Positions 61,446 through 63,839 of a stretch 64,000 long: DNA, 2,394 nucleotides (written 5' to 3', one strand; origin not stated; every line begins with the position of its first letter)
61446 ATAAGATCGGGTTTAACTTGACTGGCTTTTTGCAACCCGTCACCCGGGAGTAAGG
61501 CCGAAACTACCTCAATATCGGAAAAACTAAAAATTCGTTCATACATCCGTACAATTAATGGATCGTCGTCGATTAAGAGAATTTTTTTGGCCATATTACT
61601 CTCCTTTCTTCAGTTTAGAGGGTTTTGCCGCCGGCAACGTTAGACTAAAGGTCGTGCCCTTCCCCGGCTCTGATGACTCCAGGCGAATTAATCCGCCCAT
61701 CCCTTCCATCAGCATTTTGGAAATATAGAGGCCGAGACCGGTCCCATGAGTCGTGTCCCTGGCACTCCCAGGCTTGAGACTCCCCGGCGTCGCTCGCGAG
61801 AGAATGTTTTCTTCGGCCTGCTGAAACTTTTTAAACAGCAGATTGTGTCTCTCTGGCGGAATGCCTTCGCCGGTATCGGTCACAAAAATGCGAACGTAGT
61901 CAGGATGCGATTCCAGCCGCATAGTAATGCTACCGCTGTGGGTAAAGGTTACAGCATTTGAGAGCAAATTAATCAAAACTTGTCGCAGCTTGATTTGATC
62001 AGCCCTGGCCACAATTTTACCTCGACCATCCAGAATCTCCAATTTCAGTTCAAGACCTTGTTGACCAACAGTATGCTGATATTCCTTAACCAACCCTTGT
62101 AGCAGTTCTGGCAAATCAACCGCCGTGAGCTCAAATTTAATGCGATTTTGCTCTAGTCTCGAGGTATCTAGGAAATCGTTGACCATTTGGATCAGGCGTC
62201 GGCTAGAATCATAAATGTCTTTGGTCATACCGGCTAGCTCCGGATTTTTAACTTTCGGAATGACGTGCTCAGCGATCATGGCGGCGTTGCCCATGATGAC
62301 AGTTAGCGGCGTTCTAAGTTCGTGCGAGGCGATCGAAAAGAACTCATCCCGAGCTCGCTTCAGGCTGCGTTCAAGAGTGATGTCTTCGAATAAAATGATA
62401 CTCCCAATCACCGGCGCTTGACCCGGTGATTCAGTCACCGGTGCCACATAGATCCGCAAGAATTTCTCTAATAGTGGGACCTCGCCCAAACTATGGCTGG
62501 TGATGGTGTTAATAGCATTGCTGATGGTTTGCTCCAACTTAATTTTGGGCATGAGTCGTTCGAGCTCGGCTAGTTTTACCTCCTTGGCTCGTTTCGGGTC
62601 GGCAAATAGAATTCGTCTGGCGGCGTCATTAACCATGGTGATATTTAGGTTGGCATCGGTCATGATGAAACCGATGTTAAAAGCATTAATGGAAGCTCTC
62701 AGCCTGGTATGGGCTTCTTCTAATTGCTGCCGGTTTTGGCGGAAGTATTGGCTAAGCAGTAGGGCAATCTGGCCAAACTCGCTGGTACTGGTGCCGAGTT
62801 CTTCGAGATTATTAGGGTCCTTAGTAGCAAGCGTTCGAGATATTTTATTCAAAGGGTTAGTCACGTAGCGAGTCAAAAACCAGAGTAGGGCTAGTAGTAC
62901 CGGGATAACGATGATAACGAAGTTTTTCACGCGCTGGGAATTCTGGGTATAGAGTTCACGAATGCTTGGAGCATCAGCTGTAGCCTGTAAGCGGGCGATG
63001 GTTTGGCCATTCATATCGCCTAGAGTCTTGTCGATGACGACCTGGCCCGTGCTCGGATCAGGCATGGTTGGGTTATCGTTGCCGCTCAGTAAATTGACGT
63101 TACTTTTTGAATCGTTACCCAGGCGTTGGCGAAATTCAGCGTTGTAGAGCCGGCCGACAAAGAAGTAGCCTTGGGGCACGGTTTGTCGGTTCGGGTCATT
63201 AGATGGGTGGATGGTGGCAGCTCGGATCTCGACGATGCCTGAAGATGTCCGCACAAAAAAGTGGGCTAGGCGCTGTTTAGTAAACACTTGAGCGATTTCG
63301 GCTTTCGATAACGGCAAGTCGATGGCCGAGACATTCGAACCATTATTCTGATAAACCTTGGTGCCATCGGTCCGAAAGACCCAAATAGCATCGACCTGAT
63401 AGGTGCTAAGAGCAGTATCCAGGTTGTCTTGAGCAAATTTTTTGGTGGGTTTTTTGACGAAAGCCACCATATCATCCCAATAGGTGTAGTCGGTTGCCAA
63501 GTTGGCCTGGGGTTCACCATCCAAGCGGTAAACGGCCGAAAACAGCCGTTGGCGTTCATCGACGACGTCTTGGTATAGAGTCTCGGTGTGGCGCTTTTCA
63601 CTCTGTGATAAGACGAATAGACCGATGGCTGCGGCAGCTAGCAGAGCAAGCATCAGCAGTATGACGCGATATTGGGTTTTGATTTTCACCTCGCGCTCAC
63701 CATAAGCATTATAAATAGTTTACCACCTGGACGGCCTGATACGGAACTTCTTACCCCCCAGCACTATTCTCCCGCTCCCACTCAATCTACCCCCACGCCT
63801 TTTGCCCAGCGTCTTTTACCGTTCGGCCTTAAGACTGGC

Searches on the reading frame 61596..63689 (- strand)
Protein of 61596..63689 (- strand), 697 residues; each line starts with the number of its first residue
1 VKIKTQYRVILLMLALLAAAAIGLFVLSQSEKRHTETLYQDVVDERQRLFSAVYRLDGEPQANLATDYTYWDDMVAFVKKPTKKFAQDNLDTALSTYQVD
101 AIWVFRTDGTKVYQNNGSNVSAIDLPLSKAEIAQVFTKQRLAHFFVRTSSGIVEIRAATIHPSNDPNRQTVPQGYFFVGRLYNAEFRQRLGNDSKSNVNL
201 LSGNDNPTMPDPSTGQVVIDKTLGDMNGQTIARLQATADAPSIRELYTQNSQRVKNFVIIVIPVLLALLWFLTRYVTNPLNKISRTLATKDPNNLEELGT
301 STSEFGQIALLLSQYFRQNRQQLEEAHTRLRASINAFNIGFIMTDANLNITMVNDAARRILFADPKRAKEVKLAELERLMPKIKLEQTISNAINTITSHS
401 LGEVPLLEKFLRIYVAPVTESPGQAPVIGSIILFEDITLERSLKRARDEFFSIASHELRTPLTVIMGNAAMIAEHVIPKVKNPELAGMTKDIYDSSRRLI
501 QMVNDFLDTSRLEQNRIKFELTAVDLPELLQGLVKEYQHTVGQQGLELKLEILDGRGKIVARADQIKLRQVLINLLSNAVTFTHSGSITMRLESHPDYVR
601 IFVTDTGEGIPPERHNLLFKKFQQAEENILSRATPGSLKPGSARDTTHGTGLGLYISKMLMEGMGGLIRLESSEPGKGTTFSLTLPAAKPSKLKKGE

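Call 98: find_encoding_contigs(protein=window:61596-63689:-, flank=10000, max_places=3)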
Protein window:61596-63689:- (697 aa): 3 contigs read that carry it; 2 places shown.
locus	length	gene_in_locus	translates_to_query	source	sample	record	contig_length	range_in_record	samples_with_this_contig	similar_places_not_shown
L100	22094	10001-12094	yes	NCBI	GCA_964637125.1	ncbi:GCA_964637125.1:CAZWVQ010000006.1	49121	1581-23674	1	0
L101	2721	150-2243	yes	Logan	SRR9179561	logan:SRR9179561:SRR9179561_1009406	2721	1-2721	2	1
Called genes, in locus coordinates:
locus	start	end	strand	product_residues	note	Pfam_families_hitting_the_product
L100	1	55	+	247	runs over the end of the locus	PF14067:LssY_C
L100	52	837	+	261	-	PF00763:THF_DHG_CYH, PF02882:THF_DHG_CYH_C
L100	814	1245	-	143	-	PF01475:FUR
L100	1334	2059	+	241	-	PF02535:Zip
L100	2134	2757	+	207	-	PF01545:Cation_efflux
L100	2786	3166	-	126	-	-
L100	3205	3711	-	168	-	PF01862:PvlArgDC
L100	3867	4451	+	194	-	-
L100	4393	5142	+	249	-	-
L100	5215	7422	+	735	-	PF16927:HisKA_7TM, PF13492:GAF_3 (weak), PF00512:HisKA, PF02518:HATPase_c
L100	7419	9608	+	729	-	PF16927:HisKA_7TM, PF13185:GAF_2 (weak), PF00512:HisKA, PF02518:HATPase_c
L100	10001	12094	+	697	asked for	PF05228:CHASE4, PF00512:HisKA, PF02518:HATPase_c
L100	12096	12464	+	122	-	PF00072:Response_reg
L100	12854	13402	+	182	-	PF08002:DUF1697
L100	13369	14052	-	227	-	PF06197:DUF998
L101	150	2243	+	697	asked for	PF05228:CHASE4, PF00512:HisKA, PF02518:HATPase_c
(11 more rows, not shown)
